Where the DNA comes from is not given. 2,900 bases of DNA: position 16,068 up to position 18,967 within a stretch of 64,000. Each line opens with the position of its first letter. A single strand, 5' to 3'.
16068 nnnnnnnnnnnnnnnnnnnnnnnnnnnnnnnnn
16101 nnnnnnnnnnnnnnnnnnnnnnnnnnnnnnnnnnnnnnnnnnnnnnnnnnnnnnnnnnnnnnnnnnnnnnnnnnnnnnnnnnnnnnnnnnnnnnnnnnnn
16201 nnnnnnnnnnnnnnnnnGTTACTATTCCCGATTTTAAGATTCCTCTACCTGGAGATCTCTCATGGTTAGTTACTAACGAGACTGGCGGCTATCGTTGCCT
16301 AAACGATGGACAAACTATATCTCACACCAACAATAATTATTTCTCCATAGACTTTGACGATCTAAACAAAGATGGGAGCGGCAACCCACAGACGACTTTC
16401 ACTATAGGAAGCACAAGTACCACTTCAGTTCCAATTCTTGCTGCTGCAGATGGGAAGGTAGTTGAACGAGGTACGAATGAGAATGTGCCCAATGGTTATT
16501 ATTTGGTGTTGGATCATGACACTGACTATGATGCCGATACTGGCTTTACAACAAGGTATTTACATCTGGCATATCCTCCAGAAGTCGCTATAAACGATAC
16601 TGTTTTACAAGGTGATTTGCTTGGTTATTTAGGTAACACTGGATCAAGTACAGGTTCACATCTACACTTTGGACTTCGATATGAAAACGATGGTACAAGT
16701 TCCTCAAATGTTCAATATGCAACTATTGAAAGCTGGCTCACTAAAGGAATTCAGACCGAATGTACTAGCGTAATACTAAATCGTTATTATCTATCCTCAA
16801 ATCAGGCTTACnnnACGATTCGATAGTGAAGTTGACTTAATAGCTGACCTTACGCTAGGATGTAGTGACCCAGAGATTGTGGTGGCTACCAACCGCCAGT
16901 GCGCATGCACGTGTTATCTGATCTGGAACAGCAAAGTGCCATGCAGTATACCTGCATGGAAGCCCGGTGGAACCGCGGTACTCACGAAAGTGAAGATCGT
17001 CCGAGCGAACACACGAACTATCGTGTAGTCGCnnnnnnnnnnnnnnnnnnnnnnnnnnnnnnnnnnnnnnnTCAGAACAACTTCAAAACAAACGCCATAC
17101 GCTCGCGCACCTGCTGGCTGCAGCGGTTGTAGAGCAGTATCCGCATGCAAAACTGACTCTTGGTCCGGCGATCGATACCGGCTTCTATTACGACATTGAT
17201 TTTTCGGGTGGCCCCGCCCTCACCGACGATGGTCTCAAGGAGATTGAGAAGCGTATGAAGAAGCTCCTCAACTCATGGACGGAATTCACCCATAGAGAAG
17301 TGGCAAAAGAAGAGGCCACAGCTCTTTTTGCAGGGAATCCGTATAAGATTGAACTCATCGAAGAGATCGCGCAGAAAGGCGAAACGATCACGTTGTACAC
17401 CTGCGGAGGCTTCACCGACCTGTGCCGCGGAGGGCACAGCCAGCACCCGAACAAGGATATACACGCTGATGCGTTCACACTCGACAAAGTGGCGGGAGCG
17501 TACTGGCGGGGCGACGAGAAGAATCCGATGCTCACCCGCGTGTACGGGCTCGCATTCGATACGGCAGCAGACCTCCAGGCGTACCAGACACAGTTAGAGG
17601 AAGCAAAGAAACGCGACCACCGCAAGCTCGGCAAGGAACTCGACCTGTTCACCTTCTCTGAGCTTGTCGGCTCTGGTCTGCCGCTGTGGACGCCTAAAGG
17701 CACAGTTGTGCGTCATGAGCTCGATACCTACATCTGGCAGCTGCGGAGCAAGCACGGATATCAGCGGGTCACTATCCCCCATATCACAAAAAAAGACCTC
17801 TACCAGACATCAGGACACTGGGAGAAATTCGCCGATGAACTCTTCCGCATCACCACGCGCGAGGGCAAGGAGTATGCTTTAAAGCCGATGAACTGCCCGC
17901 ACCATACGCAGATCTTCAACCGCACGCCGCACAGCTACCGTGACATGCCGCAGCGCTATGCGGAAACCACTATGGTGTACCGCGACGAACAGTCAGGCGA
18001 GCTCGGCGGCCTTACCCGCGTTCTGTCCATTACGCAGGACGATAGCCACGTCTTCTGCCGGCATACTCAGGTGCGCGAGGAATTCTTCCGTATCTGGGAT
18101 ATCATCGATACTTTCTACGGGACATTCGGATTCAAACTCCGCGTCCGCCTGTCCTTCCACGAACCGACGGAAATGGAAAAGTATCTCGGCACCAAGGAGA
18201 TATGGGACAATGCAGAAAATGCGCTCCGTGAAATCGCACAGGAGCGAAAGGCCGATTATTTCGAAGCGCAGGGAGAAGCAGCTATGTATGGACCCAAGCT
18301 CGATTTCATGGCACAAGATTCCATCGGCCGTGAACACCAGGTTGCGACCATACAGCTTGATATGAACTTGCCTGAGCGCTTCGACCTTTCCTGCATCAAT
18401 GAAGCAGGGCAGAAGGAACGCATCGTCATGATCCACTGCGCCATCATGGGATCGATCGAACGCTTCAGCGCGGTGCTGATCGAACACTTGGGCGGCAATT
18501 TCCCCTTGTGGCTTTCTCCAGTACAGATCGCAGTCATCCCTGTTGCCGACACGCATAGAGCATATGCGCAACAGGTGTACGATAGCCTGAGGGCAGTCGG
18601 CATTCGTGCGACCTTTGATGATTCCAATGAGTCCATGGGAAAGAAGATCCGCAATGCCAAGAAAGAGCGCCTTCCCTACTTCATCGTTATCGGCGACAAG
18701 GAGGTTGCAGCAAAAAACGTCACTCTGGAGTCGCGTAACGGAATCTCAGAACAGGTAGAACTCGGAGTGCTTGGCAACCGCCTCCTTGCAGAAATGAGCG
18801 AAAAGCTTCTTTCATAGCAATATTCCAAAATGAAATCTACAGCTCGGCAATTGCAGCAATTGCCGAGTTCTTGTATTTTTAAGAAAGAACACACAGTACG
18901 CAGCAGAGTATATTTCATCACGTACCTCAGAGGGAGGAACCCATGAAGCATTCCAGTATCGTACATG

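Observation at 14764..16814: AT-rich 2-kb islet encoding a secreted DNRLRE-like + M23 peptidase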

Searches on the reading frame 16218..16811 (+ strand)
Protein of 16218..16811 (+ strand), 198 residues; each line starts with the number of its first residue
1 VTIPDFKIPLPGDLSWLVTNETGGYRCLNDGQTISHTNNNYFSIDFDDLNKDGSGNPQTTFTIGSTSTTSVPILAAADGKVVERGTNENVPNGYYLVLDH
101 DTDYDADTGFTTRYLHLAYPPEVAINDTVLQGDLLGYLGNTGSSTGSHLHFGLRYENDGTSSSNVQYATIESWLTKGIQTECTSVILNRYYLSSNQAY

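Call 68: search_solved_structures(query=window:16218-16811:+, max_evalue=0.001, show_alignments=3)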
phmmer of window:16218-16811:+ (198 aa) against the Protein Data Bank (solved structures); distinct sequences matched with E-value up to 0.001: 21.
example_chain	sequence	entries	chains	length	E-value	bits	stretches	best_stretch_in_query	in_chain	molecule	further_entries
5kvp_A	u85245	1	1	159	1.6e-07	34.6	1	69-157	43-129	Zoocin A endopeptidase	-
5j1l_A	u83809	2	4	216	6e-07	32.8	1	70-157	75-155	ToxR-activated gene (TagE)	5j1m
7qrl_A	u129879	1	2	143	2.6e-06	30.7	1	64-156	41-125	DipM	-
7qrl_C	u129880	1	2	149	2.9e-06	30.6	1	64-156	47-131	DipM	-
5nmy_A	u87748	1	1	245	3.2e-06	30.4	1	70-157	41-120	Lysostaphin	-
4lxc_A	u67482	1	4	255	3.6e-06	30.2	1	70-157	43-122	Lysostaphin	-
5j1l_B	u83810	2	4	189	7.3e-06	29.2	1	69-155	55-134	ToxR-activated gene (TagE)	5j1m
5j1k_A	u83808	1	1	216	9.5e-06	28.8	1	69-155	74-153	ToxR-activated gene (TagE)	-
4qp5_A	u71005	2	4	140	1e-05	28.8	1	70-157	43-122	Lysostaphin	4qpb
6rk4_A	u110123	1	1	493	2.6e-05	27.4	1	70-157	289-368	Lysostaphin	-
5kqb_A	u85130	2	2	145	2.9e-05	27.3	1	70-152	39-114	Peptidase M23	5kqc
6ue4_A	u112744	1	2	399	3.8e-05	26.9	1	70-154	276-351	ShyA endopeptidase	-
6u2a_A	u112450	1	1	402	3.9e-05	26.8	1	70-154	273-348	ShyA endopeptidase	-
2gu1_A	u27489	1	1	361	7.2e-05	26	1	69-158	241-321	Zinc peptidase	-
3slu_A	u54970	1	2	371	9.1e-05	25.6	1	69-164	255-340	M23 peptidase domain protein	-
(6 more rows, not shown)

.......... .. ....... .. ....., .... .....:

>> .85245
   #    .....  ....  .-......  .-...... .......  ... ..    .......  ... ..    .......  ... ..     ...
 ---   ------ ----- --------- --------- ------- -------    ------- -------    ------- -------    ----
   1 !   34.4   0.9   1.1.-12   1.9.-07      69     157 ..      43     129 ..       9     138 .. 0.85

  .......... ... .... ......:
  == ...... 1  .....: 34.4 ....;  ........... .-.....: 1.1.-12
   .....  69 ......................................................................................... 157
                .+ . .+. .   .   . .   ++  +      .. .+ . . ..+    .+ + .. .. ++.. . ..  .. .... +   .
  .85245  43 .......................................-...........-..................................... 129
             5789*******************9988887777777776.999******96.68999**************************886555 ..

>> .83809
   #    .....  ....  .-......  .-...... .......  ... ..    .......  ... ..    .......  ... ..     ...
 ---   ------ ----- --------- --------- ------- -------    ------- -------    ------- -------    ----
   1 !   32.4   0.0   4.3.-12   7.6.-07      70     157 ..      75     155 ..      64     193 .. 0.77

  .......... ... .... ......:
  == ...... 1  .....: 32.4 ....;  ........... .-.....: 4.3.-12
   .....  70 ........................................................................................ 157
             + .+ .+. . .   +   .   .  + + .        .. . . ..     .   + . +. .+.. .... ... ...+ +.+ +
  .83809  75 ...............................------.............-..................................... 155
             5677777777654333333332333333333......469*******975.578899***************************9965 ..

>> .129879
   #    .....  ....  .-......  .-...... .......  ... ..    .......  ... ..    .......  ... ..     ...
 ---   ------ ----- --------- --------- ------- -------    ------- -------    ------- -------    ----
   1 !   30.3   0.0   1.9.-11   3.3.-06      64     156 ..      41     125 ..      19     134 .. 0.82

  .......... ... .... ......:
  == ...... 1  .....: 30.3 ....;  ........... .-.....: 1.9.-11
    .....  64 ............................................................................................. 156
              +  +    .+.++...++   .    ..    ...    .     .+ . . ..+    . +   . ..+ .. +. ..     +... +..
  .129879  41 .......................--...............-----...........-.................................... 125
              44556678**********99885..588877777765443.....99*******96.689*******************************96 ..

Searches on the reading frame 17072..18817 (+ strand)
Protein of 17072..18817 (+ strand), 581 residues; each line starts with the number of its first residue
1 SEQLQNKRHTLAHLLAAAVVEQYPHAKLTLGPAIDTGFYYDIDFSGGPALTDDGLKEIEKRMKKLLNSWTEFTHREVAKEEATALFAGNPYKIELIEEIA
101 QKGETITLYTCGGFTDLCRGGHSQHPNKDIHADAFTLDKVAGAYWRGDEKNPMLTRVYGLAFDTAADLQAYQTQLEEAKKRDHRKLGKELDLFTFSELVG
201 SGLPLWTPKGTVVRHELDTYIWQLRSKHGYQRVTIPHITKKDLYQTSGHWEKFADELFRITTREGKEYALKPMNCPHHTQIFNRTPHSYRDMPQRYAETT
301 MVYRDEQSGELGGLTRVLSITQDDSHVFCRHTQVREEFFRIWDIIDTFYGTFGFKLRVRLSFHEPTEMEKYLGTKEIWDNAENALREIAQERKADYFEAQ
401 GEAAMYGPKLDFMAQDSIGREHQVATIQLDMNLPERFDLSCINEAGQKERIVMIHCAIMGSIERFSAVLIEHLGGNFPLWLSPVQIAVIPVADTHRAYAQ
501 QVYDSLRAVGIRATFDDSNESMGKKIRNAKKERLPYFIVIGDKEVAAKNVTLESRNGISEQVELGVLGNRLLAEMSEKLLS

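Call 19: find_related_loci(query=window:17072-18817:+, collection=genome_contigs, flank=10000)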
Query window:17072-18817:+ (581 aa) in genome_contigs; peptide patterns used: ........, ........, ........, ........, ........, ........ (x = any residue, [..] = any of these).
402 stretches matched a pattern; 288 encode a relative of the query (tblastn E <= 1e-3); the best 80 are kept; 80 distinct loci.
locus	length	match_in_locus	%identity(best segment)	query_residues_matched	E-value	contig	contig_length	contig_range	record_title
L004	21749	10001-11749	80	3-581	0e+0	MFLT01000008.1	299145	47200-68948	MAG: Candidatus Kaiserbacteria bacterium RIFCSPLOWO2_01_FULL_45_25 rifcsplowo2_01_scaffold_520, whole genome shotgun seq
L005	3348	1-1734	81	8-581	0e+0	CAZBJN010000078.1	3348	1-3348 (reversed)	MAG TPA_asm: uncultured Candidatus Saccharibacteria bacterium isolate SRP062349_co2_256 genome assembly, contig: NODE_17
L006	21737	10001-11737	81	4-578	0e+0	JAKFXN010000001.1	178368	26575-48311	MAG: Candidatus Parcubacteria bacterium isolate ND3_Bin_27 ND3_0000006, whole genome shotgun sequence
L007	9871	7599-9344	79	1-578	0e+0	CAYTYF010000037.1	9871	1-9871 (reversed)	MAG TPA_asm: uncultured Candidatus Saccharibacteria bacterium isolate SRP342105_co2_33 genome assembly, contig: NODE_745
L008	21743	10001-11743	79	4-580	0e+0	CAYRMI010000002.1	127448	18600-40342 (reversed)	MAG TPA_asm: uncultured Candidatus Saccharibacteria bacterium isolate SRP300315_co1_16 genome assembly, contig: NODE_62_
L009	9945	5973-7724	79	1-580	0e+0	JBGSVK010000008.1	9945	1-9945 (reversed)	MAG: Candidatus Paceibacteria bacterium isolate JTS-AC455 k141_3288657, whole genome shotgun sequence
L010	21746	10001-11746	78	1-578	0e+0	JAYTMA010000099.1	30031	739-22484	MAG: bacterium isolate GFS_3428 GFS_3428_98, whole genome shotgun sequence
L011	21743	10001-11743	79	2-578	0e+0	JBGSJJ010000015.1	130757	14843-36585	MAG: Candidatus Paceibacteria bacterium isolate JTS-AC154 k141_4394918, whole genome shotgun sequence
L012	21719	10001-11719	80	4-576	0e+0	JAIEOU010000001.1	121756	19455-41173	MAG: Patescibacteria group bacterium isolate co.spades.DASTOOL.1kb_143 c_000000444757, whole genome shotgun sequence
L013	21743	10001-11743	78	1-580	0e+0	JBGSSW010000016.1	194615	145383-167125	MAG: Candidatus Paceibacteria bacterium isolate JTS-AC391 k141_2729402, whole genome shotgun sequence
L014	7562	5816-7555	78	1-575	0e+0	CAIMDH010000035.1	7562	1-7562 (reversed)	uncultured bacterium isolate ErkenSummer_bin-2863 genome assembly, contig: bin-2863:035/147, whole genome shotgun sequen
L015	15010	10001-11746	77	1-578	0e+0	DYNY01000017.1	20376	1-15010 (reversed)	MAG TPA_asm: Candidatus Elulimicrobium sp. isolate SulCav_GS09_5_3_41_19 SulCav_GS09_5_4277_length_20376_cov_11_450519,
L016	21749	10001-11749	76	2-580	0e+0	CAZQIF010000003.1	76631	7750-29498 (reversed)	MAG TPA_asm: uncultured Candidatus Saccharibacteria bacterium isolate SRP286056_co3_504 genome assembly, contig: NODE_12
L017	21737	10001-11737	78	4-578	0e+0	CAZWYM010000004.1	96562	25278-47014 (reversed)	MAG TPA_asm: uncultured Candidatus Saccharibacteria bacterium isolate SRP286056_co2_193 genome assembly, contig: NODE_20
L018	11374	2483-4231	76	2-580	0e+0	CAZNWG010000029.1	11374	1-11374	MAG TPA_asm: uncultured Candidatus Saccharibacteria bacterium isolate binchicken_co346_105 genome assembly, contig: NODE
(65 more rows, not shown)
